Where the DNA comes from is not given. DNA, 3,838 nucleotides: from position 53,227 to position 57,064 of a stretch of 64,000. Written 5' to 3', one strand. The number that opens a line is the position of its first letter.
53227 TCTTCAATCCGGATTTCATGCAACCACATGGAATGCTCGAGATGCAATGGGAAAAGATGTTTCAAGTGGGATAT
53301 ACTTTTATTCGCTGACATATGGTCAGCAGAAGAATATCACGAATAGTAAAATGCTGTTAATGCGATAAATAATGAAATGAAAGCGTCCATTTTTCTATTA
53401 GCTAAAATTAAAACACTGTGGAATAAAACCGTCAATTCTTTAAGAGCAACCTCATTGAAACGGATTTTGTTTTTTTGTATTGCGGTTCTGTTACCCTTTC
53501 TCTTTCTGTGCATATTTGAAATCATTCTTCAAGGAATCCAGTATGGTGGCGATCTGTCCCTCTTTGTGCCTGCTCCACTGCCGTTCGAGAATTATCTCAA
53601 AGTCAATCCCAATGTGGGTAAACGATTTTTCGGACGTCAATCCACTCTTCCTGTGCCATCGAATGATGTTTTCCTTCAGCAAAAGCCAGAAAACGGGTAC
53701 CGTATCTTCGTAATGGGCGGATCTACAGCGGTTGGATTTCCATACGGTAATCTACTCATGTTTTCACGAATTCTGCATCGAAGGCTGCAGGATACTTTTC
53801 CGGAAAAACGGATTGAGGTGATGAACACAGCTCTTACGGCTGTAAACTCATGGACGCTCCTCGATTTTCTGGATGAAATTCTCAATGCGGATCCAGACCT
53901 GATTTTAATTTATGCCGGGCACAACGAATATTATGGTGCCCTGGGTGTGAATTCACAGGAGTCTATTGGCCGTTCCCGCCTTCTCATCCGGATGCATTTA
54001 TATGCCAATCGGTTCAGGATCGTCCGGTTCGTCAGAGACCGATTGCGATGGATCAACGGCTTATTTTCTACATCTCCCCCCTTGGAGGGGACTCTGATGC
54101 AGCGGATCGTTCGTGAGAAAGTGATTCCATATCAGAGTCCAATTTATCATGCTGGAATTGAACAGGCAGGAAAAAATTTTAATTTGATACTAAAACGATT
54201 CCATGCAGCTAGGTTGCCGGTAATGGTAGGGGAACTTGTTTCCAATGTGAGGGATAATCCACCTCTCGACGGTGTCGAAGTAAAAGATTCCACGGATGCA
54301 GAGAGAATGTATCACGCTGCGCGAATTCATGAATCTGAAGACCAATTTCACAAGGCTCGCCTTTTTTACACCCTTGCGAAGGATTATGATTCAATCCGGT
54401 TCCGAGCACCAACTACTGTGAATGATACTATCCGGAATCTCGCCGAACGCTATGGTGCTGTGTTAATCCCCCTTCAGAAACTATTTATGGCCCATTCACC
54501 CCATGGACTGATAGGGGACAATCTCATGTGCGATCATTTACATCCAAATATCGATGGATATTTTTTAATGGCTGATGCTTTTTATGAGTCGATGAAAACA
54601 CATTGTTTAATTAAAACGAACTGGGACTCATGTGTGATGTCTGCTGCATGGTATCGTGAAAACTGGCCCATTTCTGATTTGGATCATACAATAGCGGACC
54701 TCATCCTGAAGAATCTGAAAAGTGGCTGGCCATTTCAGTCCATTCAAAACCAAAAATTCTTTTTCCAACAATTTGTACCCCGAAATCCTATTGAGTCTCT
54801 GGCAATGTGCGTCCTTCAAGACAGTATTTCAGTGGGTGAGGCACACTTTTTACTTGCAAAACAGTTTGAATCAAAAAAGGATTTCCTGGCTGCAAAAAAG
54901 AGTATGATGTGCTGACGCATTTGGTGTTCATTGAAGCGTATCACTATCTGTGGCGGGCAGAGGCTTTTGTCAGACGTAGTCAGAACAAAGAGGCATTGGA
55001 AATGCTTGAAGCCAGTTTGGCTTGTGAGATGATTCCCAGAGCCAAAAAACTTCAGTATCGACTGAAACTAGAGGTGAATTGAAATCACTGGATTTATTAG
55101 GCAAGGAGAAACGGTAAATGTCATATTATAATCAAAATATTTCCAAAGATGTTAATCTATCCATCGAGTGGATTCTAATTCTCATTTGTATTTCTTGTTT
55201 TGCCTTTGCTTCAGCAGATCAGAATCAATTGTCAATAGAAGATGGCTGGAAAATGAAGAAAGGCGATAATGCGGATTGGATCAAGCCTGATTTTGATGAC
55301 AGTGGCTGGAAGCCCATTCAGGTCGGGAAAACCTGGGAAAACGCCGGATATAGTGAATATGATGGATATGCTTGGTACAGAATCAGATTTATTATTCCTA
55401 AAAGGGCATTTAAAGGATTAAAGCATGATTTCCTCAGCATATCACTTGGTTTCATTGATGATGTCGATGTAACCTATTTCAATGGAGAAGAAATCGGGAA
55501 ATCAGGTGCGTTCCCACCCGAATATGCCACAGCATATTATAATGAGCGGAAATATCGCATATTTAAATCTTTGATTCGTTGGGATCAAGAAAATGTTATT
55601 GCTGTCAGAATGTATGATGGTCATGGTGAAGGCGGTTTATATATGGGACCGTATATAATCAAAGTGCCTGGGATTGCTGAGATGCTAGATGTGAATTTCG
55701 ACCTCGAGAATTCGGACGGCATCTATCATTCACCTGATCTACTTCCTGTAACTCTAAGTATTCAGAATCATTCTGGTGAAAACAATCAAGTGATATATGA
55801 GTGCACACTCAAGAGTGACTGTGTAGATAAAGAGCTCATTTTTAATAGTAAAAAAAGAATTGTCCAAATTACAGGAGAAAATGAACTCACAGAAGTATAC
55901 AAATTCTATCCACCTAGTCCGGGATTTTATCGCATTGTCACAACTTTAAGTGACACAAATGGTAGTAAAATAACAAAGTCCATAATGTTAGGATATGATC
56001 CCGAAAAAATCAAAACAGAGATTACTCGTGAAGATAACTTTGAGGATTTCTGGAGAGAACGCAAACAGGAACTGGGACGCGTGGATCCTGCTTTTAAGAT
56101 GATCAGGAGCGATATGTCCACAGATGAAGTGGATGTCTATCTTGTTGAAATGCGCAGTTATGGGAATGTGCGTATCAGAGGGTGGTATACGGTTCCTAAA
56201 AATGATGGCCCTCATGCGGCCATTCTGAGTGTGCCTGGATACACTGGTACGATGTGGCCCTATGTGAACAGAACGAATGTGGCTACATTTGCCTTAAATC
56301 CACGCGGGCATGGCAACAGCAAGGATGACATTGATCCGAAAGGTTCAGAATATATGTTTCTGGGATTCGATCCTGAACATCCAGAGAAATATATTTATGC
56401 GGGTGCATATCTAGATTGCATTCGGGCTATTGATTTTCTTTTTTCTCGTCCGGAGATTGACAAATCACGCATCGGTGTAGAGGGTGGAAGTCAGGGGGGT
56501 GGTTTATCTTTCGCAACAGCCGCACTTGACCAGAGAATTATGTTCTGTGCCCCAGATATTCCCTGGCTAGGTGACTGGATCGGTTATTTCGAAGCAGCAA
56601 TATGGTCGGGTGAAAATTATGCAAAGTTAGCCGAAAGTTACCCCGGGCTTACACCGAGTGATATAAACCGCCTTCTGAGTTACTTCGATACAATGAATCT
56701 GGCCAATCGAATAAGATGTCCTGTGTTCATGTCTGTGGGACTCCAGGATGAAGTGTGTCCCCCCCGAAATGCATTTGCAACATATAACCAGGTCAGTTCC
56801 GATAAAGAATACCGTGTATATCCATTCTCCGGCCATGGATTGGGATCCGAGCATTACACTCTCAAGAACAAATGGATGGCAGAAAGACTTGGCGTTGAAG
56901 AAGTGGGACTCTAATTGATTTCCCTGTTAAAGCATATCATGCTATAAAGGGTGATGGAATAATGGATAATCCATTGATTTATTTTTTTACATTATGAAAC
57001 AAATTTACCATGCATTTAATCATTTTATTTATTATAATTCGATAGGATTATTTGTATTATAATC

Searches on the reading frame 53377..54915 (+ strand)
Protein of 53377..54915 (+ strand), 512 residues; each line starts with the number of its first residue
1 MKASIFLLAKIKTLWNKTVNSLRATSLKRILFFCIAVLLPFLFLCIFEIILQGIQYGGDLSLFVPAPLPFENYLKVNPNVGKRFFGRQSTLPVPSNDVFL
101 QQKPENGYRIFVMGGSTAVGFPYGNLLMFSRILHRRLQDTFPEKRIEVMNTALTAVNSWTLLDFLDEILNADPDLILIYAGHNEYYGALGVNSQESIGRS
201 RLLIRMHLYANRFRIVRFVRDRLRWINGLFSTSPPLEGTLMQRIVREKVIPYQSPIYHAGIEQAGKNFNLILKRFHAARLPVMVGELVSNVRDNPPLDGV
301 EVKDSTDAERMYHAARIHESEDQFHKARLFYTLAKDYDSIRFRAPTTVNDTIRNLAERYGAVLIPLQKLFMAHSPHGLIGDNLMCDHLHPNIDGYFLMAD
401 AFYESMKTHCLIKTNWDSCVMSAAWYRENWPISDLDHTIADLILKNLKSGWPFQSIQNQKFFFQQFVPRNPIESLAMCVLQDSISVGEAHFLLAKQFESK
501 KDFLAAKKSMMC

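Call 54: search_protein_families(library=pfam, proteins=[window:53377-54915:+], max_evalue=0.0001)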
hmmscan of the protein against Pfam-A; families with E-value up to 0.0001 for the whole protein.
window:53377-54915:+ (512 aa): 2 families
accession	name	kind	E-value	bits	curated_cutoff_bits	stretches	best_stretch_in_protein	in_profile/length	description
PF13472.12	Lipase_GDSL_2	-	1.4e-08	35.9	32.9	1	113-395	2-176/178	GDSL-like Lipase/Acylhydrolase family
PF00657.28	Lipase_GDSL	-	8e-05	23.3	23.6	0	323-402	136-208/208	GDSL-like Lipase/Acylhydrolase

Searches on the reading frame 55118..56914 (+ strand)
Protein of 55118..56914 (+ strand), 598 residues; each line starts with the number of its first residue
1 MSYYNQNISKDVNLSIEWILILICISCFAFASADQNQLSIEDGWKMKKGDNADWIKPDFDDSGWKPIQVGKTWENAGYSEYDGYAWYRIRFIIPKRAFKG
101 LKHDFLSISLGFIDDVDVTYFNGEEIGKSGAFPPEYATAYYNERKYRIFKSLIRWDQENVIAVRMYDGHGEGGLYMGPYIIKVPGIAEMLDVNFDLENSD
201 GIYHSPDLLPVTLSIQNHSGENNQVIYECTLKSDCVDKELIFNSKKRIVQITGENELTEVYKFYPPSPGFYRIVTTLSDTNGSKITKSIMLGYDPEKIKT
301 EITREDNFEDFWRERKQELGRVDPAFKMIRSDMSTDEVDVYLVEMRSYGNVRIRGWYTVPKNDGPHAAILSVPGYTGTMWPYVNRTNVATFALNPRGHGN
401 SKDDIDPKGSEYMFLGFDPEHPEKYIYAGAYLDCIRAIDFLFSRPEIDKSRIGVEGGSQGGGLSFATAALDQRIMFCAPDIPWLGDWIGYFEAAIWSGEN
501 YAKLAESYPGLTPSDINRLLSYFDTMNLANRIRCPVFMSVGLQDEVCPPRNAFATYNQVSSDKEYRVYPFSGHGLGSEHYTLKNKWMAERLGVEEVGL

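Call 54: search_protein_families(library=pfam, proteins=[window:55118-56914:+], max_evalue=0.0001)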
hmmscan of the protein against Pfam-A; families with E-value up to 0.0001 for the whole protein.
window:55118-56914:+ (598 aa): 5 families
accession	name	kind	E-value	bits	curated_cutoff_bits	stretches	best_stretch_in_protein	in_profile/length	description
PF05448.18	AXE1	-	1.8e-57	195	21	1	299-581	15-311/321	Acetyl xylan esterase (AXE1)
PF00326.27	Peptidase_S9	-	2.5e-12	47.2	22.6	1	431-582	45-196/213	Prolyl oligopeptidase family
PF12146.15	Hydrolase_4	-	1.2e-06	28.5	27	0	526-578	184-237/239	Serine aminopeptidase, S33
PF00561.26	Abhydrolase_1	-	2.1e-05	24.8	25.8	0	381-471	21-90/245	alpha/beta hydrolase fold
PF22244.2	GCE_fung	-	4.3e-05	23.9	27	1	359-478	18-133/231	Glucuronyl esterase, fungi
